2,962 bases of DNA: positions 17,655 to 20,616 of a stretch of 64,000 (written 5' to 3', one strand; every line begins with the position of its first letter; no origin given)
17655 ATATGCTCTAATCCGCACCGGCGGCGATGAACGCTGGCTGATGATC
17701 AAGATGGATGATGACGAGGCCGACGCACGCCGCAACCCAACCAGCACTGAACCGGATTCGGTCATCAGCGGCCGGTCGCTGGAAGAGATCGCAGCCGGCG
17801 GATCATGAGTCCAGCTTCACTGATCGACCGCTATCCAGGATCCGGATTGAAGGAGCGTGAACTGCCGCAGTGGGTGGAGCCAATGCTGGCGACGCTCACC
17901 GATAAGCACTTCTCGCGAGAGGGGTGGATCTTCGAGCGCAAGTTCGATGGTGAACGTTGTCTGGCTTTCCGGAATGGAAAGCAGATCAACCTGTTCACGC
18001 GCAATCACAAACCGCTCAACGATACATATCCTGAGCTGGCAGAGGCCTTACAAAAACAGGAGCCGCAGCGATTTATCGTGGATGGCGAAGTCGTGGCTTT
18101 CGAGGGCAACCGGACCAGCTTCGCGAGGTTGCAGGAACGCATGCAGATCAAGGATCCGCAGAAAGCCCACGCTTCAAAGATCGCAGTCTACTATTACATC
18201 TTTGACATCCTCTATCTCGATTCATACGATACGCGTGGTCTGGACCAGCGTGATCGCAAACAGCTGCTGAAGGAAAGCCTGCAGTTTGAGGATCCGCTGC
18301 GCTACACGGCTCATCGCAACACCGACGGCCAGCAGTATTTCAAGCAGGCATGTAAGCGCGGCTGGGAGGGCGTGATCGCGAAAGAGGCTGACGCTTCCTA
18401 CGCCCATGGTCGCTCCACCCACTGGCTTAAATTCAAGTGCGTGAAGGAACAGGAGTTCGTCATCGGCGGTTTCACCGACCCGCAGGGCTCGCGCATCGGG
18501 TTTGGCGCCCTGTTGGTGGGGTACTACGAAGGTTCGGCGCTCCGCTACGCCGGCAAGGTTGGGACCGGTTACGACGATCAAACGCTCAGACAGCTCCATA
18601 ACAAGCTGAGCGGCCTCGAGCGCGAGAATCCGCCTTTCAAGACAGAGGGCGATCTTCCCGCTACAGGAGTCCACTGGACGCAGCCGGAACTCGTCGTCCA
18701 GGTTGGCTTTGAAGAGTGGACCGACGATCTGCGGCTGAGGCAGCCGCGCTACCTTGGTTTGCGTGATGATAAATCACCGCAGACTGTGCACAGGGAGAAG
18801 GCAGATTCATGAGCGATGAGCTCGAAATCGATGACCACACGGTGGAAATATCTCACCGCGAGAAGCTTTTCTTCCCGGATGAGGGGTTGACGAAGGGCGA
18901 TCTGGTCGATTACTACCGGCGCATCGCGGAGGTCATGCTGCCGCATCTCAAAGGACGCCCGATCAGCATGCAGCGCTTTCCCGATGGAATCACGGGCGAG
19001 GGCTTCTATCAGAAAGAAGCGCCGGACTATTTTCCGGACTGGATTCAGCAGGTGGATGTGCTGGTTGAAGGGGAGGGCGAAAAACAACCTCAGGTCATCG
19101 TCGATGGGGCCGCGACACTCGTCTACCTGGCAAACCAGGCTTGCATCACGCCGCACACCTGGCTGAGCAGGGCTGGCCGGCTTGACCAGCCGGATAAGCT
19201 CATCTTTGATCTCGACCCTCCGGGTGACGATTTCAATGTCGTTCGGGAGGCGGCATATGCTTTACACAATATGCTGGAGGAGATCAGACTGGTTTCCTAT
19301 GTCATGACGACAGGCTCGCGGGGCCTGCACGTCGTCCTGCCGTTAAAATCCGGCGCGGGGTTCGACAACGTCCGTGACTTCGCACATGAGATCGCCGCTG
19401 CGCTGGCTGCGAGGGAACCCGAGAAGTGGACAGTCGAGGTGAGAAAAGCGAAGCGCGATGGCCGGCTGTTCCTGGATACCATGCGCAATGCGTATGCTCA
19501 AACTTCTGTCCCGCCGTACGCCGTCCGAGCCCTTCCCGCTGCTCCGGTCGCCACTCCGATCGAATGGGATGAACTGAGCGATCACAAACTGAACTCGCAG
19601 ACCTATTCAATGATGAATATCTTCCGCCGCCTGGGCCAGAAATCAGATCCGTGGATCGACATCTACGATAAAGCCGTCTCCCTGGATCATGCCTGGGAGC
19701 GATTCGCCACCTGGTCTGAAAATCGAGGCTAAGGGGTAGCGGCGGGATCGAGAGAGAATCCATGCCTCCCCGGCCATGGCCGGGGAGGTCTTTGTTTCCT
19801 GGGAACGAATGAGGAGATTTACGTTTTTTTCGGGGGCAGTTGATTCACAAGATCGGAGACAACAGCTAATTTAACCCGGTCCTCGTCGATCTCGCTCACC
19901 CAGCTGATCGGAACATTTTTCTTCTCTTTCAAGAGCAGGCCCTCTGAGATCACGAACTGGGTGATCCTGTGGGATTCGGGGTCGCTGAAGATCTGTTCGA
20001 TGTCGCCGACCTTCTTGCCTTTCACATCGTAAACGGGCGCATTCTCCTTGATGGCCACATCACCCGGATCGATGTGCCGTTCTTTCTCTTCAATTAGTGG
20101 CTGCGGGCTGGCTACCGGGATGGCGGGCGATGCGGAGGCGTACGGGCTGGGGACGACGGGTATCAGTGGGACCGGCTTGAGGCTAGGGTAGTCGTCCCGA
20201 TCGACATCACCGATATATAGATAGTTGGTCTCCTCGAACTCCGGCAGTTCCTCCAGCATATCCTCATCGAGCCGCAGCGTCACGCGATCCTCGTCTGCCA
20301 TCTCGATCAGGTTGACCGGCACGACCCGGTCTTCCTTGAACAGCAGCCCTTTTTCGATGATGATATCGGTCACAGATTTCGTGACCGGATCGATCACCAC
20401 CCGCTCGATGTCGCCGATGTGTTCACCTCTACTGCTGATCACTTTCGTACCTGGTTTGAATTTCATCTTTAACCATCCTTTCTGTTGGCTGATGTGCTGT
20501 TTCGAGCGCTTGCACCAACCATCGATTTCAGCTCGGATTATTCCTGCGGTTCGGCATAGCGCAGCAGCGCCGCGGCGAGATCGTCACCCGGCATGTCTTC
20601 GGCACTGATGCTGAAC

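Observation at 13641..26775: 13-kb concentration of anhydrobiosis/dormancy-type functions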

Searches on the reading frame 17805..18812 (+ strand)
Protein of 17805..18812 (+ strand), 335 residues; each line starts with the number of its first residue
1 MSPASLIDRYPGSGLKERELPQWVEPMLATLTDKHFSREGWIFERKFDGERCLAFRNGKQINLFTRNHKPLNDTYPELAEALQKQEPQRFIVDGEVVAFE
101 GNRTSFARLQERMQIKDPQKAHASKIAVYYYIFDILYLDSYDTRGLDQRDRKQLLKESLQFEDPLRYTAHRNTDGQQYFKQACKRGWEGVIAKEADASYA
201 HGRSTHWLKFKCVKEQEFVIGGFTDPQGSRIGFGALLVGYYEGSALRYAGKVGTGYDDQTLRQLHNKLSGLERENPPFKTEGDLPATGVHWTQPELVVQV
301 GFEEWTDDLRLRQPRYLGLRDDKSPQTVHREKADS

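Call 3: search_protein_families(library=pfam, proteins=[window:17805-18812:+])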
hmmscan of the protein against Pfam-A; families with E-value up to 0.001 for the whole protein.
window:17805-18812:+ (335 aa): 3 families
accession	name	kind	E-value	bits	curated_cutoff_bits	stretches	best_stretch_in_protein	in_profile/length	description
PF01068.26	DNA_ligase_A_M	-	7.3e-36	124.2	26.2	1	26-211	1-204/204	ATP dependent DNA ligase domain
PF04679.21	DNA_ligase_A_C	-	6.7e-30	103.8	27.5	1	231-323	3-94/94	ATP dependent DNA ligase C terminal region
PF09414.15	RNA_ligase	-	4.3e-09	37.2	27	1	41-211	3-171/171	RNA ligase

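Call 69: search_solved_structures(query=window:17805-18812:+, max_evalue=0.00001)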
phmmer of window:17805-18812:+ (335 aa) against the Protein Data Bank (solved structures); distinct sequences matched with E-value up to 0.00001: 34.
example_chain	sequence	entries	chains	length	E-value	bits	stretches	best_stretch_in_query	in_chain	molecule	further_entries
1vs0_A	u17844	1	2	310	1.5e-43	152.6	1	25-331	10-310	Putative DNA ligase-like protein Rv0938/MT0965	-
6nhz_A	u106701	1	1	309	1e-42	149.9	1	25-331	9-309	ATP-dependent DNA ligase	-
6nhx_A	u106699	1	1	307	1.5e-42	149.3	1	25-331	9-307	ATP-dependent DNA ligase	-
2cfm_A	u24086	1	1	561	7.3e-29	104.3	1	29-327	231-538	THERMOSTABLE DNA LIGASE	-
9dfa_A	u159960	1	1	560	1.5e-28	103.3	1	42-327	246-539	DNA ligase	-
9df9_A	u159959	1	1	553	3.4e-28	102.1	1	42-327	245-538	DNA ligase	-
3rr5_A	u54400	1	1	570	9e-27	97.4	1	42-327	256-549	DNA ligase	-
4eq5_A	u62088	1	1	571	1.5e-24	90.1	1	42-327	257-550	DNA ligase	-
2hiv_A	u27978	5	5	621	7.1e-20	74.7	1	42-327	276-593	Thermostable DNA ligase | DNA ligase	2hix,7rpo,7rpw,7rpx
7l34_A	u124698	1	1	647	8.8e-20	74.4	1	34-303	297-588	DNA ligase 1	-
8v1u_A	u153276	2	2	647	1.1e-19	74.2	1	34-304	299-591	DNA ligase 1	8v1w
6q1v_A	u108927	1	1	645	1.3e-19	73.9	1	34-303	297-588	DNA ligase 1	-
8v1v_A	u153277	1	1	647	1.5e-19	73.7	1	34-304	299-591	DNA ligase 1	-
3gde_A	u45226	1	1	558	1.7e-19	73.5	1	43-325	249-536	DNA ligase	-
9bs3_A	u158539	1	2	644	1.8e-19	73.4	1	34-303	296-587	DNA ligase 1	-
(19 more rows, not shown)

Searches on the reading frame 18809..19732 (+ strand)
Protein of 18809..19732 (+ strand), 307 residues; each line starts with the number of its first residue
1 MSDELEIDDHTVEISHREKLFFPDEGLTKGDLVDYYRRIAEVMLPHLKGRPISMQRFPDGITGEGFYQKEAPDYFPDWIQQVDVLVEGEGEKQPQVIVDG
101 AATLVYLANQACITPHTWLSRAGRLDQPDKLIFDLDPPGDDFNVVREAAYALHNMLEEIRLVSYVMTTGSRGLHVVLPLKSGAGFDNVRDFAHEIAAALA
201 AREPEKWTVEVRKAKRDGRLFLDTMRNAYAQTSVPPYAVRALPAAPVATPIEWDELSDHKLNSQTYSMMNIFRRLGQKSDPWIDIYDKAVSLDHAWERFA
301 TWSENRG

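Call 3: search_protein_families(library=pfam, proteins=[window:18809-19732:+])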
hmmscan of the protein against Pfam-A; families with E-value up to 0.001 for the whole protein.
window:18809-19732:+ (307 aa): 1 family
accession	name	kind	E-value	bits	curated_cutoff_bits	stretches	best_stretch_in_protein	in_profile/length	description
PF21686.3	LigD_Prim-Pol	-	2.3e-91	306.3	27.4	1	28-282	1-254/254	LigD, primase-polymerase domain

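Call 68: search_solved_structures(query=window:18809-19732:+, max_evalue=0.001)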
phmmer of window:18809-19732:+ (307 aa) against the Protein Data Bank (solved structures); distinct sequences matched with E-value up to 0.001: 5.
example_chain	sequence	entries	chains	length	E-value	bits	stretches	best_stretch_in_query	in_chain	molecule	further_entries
5dmu_A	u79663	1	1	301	1.7e-97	329.9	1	1-285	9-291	NHEJ Polymerase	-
6sa0_A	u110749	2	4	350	2.5e-48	168.4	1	3-293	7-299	DNA polymerase LigD, polymerase domain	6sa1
5op0_B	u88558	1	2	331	2.6e-48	168.3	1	3-293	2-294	DNA polymerase LigD, polymerase domain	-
2fao_A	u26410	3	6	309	4.9e-42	147.7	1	12-286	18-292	probable ATP-dependent DNA ligase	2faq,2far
2iru_A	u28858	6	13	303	2.7e-39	138.7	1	10-274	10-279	Putative DNA ligase-like protein Rv0938/MT0965 | DNA ligase-like protein Rv0938/MT0965 | Putative DNA ligase-like protein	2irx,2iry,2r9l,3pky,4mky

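Call 92: search_protein_families(library=padloc, proteins=[window:18809-19732:+], max_evalue=0.001)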
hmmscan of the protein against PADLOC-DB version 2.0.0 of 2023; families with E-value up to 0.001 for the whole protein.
window:18809-19732:+ (307 aa): 0 families

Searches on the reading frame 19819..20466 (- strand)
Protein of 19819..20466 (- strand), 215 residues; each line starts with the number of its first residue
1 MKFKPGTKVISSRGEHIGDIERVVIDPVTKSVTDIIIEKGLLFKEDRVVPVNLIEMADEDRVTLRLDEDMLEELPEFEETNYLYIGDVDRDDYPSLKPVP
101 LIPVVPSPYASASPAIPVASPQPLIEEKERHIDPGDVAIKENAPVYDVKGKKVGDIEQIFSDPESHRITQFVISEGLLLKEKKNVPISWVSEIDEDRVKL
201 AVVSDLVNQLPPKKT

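Call 4: search_protein_families(library=pfam, proteins=[window:19819-20466:-])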
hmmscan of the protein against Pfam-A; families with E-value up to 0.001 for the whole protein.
window:19819-20466:- (215 aa): 2 families
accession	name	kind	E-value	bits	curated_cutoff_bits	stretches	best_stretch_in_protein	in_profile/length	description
PF05239.21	PRC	-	1.3e-15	57.5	21.2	2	142-199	11-70/78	PRC-barrel domain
PF09939.14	DUF2171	-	3.5e-11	43.7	25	1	139-205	1-61/64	Uncharacterized protein conserved in bacteria (DUF2171)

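Call 44: search_protein_families(library=ncbifam, proteins=[window:19819-20466:-], max_evalue=0.01)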
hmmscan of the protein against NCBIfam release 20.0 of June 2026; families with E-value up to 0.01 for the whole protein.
window:19819-20466:- (215 aa): 1 family
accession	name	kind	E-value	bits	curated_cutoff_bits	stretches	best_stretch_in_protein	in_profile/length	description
NF009633.0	PRK13149.2-4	equivalog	0.0038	17.4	114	0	138-159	21-42/68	H/ACA RNA-protein complex component Gar1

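Call 92: search_protein_families(library=padloc, proteins=[window:19819-20466:-], max_evalue=0.001)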
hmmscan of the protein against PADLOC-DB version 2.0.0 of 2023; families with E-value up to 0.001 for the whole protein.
window:19819-20466:- (215 aa): 0 families
